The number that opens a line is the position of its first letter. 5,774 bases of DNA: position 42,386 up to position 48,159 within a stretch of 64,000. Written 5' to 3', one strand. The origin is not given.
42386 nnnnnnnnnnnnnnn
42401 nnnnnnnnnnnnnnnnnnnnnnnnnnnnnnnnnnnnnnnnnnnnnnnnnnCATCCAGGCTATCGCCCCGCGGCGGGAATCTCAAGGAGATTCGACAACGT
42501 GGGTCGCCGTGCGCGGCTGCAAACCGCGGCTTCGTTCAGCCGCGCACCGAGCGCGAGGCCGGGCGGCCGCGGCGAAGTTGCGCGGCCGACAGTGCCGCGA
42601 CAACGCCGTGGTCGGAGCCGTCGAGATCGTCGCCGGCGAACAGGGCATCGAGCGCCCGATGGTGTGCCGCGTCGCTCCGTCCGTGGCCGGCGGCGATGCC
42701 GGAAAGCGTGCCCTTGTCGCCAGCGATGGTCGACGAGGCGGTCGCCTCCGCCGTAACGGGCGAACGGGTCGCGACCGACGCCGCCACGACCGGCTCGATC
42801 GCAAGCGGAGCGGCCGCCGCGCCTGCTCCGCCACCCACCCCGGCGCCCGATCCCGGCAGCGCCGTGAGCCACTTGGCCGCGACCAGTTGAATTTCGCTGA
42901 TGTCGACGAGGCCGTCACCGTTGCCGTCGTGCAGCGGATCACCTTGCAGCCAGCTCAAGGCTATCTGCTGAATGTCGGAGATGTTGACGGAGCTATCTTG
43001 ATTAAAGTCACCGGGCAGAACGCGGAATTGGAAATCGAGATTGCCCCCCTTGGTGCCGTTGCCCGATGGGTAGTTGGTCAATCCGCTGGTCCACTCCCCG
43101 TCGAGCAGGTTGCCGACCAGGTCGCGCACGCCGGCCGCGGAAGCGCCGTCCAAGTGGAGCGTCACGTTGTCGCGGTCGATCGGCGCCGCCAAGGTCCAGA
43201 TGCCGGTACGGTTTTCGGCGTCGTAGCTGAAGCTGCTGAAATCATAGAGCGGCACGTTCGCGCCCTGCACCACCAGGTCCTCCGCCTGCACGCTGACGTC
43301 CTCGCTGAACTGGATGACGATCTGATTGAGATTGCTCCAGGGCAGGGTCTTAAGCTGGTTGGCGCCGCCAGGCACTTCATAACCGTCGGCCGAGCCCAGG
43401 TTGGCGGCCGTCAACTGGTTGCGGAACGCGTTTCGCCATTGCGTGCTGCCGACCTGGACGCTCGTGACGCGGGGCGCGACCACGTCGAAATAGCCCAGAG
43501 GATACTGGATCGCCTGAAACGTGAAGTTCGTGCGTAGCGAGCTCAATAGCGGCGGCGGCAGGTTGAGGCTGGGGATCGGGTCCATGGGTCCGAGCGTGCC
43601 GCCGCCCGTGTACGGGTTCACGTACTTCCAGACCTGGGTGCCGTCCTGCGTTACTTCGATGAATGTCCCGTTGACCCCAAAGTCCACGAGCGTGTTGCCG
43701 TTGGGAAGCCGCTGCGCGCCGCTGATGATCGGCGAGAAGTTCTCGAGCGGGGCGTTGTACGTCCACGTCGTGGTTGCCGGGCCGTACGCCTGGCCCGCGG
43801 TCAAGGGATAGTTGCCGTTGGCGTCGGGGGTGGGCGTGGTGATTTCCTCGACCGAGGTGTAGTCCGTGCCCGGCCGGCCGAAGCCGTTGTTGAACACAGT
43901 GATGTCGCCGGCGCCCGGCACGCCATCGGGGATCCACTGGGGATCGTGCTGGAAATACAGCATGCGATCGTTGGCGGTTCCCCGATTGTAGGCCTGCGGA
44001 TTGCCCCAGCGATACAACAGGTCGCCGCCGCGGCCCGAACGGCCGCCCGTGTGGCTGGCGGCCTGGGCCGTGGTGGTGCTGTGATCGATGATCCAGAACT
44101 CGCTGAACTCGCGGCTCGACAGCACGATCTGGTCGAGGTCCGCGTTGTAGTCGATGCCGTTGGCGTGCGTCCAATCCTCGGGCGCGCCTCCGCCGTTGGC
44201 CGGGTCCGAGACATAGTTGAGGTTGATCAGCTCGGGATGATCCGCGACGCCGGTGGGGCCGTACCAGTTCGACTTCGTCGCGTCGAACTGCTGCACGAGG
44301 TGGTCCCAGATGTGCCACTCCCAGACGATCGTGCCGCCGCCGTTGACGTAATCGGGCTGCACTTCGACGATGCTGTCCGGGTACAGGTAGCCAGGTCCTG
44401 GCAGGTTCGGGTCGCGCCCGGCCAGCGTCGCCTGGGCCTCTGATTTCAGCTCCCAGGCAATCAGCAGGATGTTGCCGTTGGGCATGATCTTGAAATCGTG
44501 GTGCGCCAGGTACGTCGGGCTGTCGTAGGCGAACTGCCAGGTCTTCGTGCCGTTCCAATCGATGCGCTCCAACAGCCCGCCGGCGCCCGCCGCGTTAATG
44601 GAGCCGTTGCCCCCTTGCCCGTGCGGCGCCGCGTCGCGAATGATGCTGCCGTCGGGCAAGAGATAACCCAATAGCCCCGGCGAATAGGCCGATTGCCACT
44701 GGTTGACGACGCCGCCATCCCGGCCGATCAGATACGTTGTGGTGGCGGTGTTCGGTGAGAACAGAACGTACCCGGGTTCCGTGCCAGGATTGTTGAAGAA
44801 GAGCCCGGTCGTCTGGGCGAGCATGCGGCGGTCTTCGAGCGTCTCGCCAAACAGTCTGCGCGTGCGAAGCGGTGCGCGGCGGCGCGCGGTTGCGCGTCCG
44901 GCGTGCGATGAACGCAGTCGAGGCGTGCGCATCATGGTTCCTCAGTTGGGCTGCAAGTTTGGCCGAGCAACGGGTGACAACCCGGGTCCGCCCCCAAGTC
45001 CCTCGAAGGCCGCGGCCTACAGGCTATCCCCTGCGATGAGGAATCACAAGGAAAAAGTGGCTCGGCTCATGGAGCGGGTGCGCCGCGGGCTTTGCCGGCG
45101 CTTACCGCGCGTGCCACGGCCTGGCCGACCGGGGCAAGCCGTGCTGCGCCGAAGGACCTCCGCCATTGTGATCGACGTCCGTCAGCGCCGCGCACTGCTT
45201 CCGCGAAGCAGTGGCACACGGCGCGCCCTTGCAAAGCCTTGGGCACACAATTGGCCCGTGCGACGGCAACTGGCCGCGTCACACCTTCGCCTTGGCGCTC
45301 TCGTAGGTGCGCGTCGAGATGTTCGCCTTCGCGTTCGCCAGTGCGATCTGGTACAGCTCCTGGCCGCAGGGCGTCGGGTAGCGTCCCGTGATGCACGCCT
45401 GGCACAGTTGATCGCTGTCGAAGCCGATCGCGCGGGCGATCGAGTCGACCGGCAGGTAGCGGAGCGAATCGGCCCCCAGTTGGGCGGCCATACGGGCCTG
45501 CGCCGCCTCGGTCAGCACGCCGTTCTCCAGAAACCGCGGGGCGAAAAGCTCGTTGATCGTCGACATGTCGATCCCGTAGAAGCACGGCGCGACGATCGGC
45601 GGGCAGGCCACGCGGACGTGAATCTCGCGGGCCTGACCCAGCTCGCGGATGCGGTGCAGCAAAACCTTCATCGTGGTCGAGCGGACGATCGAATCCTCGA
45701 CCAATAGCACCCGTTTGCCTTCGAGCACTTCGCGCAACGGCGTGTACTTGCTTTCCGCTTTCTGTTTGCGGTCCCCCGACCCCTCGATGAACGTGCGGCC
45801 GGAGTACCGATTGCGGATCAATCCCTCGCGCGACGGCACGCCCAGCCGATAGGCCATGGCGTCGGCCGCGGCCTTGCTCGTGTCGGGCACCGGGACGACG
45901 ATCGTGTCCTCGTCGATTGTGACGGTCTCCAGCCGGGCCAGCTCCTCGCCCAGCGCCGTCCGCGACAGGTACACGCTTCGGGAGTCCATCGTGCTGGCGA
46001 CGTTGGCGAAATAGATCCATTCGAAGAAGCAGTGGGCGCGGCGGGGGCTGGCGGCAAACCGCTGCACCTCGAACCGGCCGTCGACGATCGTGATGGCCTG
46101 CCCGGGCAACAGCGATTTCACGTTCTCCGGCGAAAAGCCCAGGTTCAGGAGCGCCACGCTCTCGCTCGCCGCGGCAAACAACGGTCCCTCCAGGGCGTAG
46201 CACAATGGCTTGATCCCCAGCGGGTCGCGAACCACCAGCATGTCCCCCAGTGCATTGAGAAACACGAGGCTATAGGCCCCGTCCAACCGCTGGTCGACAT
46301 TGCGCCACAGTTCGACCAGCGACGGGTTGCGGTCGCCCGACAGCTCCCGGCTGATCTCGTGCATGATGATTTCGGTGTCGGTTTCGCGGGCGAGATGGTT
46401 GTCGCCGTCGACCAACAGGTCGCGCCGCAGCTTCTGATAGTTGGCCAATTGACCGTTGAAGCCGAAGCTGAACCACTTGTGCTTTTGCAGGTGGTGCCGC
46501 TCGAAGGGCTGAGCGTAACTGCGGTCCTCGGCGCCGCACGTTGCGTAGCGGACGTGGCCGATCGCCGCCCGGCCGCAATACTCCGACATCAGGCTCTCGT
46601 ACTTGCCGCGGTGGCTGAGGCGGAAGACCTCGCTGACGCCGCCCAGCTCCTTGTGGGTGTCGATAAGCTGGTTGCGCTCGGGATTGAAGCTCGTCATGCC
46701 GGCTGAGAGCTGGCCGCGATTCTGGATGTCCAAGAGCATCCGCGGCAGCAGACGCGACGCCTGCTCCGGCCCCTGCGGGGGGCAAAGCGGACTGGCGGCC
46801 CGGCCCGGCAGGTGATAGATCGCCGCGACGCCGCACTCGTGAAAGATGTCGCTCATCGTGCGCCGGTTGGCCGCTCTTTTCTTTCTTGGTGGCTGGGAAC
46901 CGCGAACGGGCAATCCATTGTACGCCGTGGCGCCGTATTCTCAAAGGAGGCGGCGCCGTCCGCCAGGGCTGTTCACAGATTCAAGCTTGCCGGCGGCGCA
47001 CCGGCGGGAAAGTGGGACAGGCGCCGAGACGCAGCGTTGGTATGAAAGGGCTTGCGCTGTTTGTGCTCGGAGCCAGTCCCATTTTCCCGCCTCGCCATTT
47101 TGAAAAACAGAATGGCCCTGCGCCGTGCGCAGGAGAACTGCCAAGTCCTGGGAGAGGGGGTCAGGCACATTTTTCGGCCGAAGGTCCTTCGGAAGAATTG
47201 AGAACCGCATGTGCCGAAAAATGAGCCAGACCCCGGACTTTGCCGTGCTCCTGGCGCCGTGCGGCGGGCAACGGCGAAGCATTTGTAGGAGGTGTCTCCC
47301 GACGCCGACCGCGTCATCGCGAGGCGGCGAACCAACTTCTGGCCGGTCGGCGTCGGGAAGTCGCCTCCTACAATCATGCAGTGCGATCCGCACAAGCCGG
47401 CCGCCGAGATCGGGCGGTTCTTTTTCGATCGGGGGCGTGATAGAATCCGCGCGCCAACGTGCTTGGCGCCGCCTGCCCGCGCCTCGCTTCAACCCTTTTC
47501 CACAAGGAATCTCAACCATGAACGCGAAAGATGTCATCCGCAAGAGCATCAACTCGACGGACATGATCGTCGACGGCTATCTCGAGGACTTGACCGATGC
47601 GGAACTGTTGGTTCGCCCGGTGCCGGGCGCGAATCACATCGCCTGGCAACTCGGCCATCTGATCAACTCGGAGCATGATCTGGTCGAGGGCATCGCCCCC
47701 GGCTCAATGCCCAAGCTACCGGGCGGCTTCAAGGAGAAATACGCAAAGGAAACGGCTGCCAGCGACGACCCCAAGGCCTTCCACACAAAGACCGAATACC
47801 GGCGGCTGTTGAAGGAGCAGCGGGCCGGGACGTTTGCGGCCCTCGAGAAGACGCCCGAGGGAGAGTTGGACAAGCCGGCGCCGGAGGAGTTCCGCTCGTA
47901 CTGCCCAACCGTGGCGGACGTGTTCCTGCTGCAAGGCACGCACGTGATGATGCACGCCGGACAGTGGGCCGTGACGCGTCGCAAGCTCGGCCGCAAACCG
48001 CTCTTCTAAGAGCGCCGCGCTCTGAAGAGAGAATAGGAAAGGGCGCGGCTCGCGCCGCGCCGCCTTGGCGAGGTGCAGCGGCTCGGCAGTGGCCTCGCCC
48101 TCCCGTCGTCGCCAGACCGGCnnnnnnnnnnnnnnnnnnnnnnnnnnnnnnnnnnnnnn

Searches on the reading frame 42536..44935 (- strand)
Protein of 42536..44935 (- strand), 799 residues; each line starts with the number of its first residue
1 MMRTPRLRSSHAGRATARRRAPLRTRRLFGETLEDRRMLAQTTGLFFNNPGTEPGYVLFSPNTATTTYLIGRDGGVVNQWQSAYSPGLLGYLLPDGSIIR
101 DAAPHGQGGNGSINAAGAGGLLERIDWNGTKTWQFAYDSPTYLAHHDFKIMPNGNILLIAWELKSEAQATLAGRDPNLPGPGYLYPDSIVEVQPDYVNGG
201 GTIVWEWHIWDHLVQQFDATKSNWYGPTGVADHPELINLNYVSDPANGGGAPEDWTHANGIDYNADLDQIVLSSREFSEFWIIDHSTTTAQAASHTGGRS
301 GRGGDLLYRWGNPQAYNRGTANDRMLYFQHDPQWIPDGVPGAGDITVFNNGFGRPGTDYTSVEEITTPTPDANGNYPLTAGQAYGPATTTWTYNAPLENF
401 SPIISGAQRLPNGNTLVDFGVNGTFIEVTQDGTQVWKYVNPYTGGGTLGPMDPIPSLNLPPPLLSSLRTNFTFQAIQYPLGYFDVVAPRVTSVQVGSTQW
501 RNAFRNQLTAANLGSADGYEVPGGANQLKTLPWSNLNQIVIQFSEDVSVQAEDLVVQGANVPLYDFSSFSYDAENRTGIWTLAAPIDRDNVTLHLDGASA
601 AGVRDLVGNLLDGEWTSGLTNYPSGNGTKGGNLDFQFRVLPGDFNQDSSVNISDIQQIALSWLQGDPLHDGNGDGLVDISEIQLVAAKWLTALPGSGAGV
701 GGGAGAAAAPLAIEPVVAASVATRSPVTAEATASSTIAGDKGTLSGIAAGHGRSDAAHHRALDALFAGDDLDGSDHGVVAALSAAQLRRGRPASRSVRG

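Call 79: search_protein_families(library=pfam, proteins=[window:42536-44935:-])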
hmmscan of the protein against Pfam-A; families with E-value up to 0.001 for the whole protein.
window:42536-44935:- (799 aa): 2 families
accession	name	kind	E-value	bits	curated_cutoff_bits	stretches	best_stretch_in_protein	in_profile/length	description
PF05935.17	Arylsulfotrans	-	4.7e-24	85.5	24.2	1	124-425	73-337/374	Arylsulfotransferase (ASST)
PF14269.12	Arylsulfotran_2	-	7.1e-08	32.6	27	1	120-440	25-300/301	Arylsulfotransferase (ASST)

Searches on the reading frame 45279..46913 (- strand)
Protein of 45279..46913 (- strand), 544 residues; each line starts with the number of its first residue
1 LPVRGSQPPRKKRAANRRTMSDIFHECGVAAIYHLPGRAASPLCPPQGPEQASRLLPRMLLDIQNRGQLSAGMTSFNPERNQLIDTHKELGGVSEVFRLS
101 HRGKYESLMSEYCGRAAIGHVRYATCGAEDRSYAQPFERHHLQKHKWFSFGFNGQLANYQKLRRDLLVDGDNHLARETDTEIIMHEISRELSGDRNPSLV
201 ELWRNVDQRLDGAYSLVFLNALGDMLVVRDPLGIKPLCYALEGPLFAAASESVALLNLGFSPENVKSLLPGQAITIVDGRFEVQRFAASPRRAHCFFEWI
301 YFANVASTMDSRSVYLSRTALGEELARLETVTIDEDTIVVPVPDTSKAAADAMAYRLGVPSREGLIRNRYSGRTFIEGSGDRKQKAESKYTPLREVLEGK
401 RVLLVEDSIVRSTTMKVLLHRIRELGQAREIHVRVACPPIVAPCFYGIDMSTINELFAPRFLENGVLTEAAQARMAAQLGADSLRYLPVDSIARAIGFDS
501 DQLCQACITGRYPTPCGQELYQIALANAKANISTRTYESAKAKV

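Call 12: search_protein_families(library=pfam, proteins=[window:45279-46913:-])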
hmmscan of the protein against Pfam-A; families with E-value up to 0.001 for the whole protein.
window:45279-46913:- (544 aa): 4 families
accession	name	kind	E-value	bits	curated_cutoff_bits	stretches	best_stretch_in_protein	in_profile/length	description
PF13522.11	GATase_6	-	8.4e-18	65.1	27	1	114-251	10-130/130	Glutamine amidotransferase domain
PF13537.11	GATase_7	-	2e-14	54.1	25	1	131-256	10-122/123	Glutamine amidotransferase domain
PF00156.33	Pribosyltran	-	2.1e-06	27.6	26.3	1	335-433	29-120/158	Phosphoribosyl transferase domain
PF13230.11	GATase_4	-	1.3e-05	24.7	23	1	115-208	72-161/272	Glutamine amidotransferases class-II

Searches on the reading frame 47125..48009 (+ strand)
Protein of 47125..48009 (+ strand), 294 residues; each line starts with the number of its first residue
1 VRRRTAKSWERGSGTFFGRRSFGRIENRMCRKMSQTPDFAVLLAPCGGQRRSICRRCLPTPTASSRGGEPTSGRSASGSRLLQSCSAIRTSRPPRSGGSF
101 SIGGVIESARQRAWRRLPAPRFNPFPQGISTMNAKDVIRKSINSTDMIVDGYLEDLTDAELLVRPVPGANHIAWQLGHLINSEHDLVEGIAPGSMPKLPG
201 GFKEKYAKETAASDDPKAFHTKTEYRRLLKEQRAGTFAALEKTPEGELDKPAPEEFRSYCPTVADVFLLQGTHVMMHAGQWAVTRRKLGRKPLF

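Call 12: search_protein_families(library=pfam, proteins=[window:47125-48009:+])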
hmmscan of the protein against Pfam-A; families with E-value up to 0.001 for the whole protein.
window:47125-48009:+ (294 aa): 2 families
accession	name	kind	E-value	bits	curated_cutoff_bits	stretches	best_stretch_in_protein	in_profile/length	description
PF12867.12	DinB_2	-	7.5e-18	65.6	24.8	1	150-280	10-127/128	DinB superfamily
PF05163.17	DinB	-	9.1e-05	22.9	23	1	140-292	10-149/165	DinB family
